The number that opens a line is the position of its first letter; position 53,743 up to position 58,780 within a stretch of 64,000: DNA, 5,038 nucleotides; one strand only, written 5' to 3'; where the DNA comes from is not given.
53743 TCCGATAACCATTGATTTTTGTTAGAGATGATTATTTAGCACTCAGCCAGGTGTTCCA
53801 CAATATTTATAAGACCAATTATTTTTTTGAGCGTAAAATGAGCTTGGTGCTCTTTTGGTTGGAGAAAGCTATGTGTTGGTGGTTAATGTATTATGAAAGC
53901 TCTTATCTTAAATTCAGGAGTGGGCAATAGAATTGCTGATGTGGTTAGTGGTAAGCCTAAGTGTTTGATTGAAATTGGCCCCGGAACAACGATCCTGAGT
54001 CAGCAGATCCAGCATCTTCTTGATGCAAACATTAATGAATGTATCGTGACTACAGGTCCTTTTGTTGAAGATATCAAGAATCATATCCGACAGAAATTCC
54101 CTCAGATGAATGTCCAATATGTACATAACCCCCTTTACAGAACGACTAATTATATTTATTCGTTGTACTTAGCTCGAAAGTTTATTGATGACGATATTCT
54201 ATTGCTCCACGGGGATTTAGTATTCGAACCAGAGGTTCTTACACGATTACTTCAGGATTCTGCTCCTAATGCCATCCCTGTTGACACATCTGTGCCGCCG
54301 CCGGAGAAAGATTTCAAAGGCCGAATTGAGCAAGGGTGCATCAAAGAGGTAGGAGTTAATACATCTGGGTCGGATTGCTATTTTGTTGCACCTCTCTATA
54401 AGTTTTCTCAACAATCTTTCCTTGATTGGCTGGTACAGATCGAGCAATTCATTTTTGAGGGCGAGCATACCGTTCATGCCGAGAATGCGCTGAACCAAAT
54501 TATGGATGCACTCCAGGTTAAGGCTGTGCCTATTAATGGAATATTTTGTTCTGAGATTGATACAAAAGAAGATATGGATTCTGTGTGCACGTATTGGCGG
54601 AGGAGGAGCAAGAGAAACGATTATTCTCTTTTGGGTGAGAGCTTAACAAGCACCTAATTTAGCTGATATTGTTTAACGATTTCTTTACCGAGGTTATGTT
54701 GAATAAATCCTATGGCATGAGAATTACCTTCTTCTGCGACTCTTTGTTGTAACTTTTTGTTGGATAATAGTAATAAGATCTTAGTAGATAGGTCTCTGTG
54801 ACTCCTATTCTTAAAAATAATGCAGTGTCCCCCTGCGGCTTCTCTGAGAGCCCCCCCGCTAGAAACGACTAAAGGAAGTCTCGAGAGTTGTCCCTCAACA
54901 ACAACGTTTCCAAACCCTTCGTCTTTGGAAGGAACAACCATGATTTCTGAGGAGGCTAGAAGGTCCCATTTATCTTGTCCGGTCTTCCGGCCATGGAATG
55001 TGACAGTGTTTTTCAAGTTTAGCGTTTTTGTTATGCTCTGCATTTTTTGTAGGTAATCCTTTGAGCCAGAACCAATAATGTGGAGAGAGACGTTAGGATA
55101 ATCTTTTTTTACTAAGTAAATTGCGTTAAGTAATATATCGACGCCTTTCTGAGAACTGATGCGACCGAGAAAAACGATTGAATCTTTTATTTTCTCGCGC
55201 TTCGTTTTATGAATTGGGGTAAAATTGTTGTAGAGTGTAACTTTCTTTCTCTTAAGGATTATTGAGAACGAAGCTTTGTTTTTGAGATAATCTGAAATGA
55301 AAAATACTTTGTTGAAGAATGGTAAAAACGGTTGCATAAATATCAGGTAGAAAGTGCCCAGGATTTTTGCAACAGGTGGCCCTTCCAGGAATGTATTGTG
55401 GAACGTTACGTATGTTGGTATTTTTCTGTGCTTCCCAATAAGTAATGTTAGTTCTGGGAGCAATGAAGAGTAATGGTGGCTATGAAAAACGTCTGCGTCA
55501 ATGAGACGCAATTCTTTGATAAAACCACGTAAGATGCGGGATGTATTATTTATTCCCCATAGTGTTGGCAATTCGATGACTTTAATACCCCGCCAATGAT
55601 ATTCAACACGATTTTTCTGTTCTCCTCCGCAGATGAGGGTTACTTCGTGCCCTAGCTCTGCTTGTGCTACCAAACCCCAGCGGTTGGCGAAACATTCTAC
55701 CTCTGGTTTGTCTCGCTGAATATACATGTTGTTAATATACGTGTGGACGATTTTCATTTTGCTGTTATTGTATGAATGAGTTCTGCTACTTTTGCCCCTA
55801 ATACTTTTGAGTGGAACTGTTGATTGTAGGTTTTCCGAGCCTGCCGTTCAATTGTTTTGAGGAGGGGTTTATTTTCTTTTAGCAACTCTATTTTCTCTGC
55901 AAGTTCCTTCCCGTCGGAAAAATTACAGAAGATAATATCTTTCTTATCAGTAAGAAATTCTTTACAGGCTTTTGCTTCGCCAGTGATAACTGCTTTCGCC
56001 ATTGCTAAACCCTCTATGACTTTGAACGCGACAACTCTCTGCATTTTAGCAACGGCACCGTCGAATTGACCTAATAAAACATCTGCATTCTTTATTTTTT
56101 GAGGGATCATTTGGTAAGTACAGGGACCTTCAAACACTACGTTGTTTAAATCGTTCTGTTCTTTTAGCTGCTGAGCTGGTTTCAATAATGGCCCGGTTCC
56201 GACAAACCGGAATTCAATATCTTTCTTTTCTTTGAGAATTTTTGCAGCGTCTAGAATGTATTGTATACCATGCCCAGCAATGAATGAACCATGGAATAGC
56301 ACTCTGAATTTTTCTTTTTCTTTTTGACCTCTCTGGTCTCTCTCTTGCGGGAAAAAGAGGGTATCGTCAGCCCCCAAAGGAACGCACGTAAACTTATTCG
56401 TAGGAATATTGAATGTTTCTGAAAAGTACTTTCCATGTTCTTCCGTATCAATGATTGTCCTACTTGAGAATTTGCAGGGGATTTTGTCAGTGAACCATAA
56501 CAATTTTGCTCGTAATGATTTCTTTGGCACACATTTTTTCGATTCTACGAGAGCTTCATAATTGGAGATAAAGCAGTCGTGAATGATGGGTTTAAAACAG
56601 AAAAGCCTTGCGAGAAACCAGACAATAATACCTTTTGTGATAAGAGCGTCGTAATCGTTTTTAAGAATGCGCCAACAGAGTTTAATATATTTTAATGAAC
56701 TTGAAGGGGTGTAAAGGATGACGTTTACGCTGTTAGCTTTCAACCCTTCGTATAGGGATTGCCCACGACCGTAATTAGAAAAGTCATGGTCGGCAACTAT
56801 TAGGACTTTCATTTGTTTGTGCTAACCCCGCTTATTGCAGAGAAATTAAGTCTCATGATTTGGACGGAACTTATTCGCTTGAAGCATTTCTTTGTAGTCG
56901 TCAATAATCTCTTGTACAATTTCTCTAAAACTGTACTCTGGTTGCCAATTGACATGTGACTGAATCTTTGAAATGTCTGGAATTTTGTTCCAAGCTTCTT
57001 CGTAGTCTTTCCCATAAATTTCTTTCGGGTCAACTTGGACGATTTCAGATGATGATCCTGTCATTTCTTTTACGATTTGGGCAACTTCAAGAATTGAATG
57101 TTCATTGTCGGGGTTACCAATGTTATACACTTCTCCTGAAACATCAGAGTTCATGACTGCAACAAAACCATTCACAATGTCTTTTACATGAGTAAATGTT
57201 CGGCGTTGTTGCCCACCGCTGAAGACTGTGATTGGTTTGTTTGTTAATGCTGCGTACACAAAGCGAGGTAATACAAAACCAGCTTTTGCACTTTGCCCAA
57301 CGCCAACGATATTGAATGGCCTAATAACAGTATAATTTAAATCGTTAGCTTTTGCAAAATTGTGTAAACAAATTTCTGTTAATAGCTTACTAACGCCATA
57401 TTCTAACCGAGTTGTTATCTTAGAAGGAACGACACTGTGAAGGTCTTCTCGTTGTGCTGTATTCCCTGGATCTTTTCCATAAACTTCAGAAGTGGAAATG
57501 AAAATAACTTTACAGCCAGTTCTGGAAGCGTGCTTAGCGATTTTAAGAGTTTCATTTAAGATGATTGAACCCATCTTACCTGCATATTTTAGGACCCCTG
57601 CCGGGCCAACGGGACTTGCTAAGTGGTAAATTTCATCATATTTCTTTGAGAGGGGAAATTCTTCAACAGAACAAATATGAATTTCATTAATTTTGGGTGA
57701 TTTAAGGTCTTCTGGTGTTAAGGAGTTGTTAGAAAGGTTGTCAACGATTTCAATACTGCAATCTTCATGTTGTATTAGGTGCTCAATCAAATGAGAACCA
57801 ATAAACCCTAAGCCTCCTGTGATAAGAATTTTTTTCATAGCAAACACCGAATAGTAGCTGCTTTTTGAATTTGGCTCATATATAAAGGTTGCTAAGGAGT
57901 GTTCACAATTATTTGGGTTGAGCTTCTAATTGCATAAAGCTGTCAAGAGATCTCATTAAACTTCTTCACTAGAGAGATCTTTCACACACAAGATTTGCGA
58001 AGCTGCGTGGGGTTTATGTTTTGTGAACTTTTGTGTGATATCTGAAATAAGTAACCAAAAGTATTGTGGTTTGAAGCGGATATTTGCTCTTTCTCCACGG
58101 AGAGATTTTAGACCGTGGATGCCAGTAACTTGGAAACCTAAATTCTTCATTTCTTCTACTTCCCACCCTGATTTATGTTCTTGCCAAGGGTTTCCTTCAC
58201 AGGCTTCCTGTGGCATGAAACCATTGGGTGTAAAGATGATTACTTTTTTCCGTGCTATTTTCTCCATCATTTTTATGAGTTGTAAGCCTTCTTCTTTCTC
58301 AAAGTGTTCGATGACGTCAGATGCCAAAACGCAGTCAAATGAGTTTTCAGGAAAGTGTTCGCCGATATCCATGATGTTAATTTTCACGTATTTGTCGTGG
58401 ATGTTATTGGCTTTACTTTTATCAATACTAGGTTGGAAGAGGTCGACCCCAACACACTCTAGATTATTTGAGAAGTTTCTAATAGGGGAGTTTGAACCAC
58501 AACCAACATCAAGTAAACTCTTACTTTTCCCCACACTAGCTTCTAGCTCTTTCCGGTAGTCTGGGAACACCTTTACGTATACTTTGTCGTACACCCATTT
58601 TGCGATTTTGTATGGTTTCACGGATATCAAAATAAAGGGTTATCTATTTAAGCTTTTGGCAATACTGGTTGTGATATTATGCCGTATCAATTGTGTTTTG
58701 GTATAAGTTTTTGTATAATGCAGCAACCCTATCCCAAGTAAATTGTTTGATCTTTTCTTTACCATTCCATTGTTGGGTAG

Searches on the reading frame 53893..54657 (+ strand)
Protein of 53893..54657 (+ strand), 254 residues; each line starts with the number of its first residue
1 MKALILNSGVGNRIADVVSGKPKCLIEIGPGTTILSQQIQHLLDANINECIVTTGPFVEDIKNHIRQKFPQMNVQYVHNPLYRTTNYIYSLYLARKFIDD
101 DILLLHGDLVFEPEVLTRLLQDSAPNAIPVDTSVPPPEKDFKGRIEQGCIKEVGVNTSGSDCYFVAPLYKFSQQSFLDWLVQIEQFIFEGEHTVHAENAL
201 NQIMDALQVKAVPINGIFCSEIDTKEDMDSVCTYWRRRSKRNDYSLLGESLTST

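Call 3: search_protein_families(library=pfam, proteins=[window:53893-54657:+], max_evalue=0.01)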
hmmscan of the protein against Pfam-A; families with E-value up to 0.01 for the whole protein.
window:53893-54657:+ (254 aa): 2 families
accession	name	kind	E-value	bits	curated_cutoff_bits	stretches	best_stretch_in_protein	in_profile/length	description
PF12804.13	NTP_transf_3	-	8.8e-10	39.4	27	1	3-126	1-114/160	MobA-like NTP transferase domain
PF00483.29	NTP_transferase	-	6e-08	33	21.2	1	2-123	1-124/245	Nucleotidyl transferase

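Call 12: search_protein_families(library=ncbifam, proteins=[window:53893-54657:+], max_evalue=0.001)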
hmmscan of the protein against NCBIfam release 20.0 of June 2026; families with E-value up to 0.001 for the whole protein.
window:53893-54657:+ (254 aa): 16 families
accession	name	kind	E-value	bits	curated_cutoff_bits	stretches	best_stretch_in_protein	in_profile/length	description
NF041135.1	IPPtranDIPPsyn_Thcocales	equivalog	3.2e-15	56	580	1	1-230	1-212/419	bifunctional L-myo-inositol-1-phosphate cytidylyltransferase/CDP-L-myo-inositol myo-inositolphosphotransferase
TIGR03992.1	Arch_glmU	subfamily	1.3e-14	53.9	292.1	1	1-185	1-181/393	bifunctional sugar-1-phosphate nucleotidylyltransferase/acetyltransferase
NF041313.1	UDPGP_AglF_Halo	equivalog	2.4e-14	53.3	400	1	1-131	1-131/234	UTP--glucose-1-phosphate uridylyltransferase AglF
NF041173.1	Sug_nt_acttase_Thmprot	equivalog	4.4e-10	39.1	600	1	1-218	1-211/405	bifunctional sugar-1-phosphate nucleotidylyltransferase/acetyltransferase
NF049965.1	GlMnHpPGnyltfHddC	equivalog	2.3e-09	37.2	300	1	1-123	1-120/221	D-glycero-D-manno-heptose 1-phosphate guanosyltransferase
TIGR01208.1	rmlA_long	equivalog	7.8e-07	28.3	320.25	1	2-115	1-114/353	glucose-1-phosphate thymidylyltransferase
TIGR02623.1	G1P_cyt_trans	equivalog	1e-06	28.4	300.25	1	1-66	1-65/255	glucose-1-phosphate cytidylyltransferase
NF045495.1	AdoCbiPCobY_Meth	equivalog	3.1e-06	26.8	250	1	1-110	1-105/195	adenosylcobinamide-phosphate guanylyltransferase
NF053639.1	Mfer334_fam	equivalog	4.1e-06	26.8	260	1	21-81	25-83/209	pseudomurein biosynthesis protein PmurB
NF045665.1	NTPtran_DVU1551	equivalog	8.5e-06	25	315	1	2-85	2-75/359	DVU_1551 family NTP transferase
NF045761.1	NAMPUrTaseMurU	equivalog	1e-05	25.5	250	1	1-78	1-78/226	N-acetylmuramate alpha-1-phosphate uridylyltransferase MurU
TIGR01173.1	glmU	equivalog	3.6e-05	22.8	366.85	1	1-140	1-134/452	bifunctional UDP-N-acetylglucosamine diphosphorylase/glucosamine-1-phosphate N-acetyltransferase GlmU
TIGR00454.1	TIGR00454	hypoth_equivalog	4.6e-05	23.4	174.7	1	1-73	1-68/183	TIGR00454 family protein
NF045697.1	MurNAcPUrMurU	equivalog_domain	5.6e-05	22.6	370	1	4-68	1-64/229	N-acetylmuramate alpha-1-phosphate uridylyltransferase MurU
NF010933.0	PRK14353.1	equivalog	0.0002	20.1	505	1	3-128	8-129/453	bifunctional UDP-N-acetylglucosamine diphosphorylase/glucosamine-1-phosphate N-acetyltransferase GlmU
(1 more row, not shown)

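Call 101: search_solved_structures(query=window:53893-54657:+, max_evalue=0.001)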
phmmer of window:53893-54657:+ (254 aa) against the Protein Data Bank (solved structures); distinct sequences matched with E-value up to 0.001: 4.
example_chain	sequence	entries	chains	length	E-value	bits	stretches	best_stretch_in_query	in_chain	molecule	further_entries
6pd1_A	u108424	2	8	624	8.8e-13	51.5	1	2-159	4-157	Nucleotidyl transferase/aminotransferase, class V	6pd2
2xme_A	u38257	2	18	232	1.9e-08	37.3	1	1-227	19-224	CTP-INOSITOL-1-PHOSPHATE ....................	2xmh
1jyk_A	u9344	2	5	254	4.3e-08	36.1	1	1-103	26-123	CTP:phosphocholine Cytidylyltransferase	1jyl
4mnd_A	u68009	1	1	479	1.9e-07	34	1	1-227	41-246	CTP L-myo-inositol-1-phosphate cytidylyltransferase/CDP-L-myo-inositol myo-inositolphospho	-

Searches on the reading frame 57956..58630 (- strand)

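Call 8: search_protein_families(library=pfam, proteins=[window:57956-58630:-], max_evalue=0.01)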
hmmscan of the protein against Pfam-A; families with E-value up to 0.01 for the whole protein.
window:57956-58630:- (224 aa): 7 families
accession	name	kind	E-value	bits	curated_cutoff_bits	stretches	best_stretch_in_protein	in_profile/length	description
PF08241.18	Methyltransf_11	-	9.2e-13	49.1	21.2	1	40-129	1-90/95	Methyltransferase domain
PF13649.12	Methyltransf_25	-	8.6e-09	36.4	27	1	40-126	2-93/97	Methyltransferase domain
PF08242.18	Methyltransf_12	-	1.3e-08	35.8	30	1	40-113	1-79/98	Methyltransferase domain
PF13489.12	Methyltransf_23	-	2.9e-08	34.1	27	1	29-124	16-106/164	Methyltransferase domain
PF13847.12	Methyltransf_31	-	1e-05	25.7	27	1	35-131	3-106/145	Methyltransferase domain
PF07021.18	MetW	-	0.00029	21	21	1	33-137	11-113/193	Methionine biosynthesis protein MetW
PF02353.26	CMAS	-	0.0067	16.2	27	1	35-129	62-159/273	Mycolic acid cyclopropane synthetase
